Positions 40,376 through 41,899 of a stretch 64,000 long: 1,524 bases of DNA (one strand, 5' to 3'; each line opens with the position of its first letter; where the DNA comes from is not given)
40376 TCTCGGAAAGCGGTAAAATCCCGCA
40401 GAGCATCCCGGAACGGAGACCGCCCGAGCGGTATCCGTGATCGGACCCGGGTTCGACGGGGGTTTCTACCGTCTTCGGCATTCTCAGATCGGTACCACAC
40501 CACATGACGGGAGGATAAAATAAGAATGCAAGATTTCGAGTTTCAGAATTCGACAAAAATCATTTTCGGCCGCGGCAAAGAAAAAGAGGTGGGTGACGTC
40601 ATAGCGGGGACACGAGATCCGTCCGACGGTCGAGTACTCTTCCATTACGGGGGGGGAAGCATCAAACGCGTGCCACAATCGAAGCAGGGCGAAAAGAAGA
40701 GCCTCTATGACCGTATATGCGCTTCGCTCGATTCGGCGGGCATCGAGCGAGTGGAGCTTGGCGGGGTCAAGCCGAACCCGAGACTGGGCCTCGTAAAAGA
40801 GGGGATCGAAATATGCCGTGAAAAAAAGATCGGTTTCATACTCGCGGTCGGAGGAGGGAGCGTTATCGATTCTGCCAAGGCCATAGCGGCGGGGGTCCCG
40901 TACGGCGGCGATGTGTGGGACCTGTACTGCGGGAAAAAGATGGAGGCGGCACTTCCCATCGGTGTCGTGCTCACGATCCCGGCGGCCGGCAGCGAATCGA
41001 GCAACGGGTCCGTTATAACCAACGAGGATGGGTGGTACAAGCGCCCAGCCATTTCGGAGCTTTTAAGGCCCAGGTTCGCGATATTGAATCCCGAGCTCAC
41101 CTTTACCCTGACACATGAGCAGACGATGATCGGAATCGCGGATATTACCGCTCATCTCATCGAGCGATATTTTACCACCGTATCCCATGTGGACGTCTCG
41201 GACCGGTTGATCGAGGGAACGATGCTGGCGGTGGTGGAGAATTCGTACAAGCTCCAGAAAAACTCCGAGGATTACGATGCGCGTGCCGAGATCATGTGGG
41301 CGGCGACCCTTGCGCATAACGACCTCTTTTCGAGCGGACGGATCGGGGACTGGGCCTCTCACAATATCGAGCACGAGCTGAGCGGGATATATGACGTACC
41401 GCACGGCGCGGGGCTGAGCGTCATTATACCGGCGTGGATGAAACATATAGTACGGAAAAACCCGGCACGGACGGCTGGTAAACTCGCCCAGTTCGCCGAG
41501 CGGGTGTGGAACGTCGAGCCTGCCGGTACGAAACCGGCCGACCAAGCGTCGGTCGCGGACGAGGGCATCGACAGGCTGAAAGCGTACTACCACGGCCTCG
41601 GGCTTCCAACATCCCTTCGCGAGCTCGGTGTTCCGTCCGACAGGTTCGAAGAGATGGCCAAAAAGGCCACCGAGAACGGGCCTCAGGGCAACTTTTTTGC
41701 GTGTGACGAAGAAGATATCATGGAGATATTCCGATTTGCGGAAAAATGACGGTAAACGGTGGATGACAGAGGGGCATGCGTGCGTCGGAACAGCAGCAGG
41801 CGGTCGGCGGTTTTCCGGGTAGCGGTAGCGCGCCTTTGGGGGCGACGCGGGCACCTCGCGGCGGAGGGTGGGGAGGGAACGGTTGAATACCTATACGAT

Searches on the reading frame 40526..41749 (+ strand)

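Call 54: search_protein_families(library=pfam, proteins=[window:40526-41749:+], max_evalue=0.00001)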
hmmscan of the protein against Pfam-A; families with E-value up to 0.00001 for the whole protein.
window:40526-41749:+ (407 aa): 3 families
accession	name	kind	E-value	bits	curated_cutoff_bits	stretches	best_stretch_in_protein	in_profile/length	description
PF00465.25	Fe-ADH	-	1.4e-35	122.8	31.3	1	10-189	2-168/168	Iron-containing alcohol dehydrogenase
PF25137.1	ADH_Fe_C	-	4.5e-33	115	27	1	205-403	6-191/194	Fe-containing alcohol dehydrogenase family, C-terminal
PF13685.12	Fe-ADH_2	-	2.8e-06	27.9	28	1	57-122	31-95/149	Iron-containing alcohol dehydrogenase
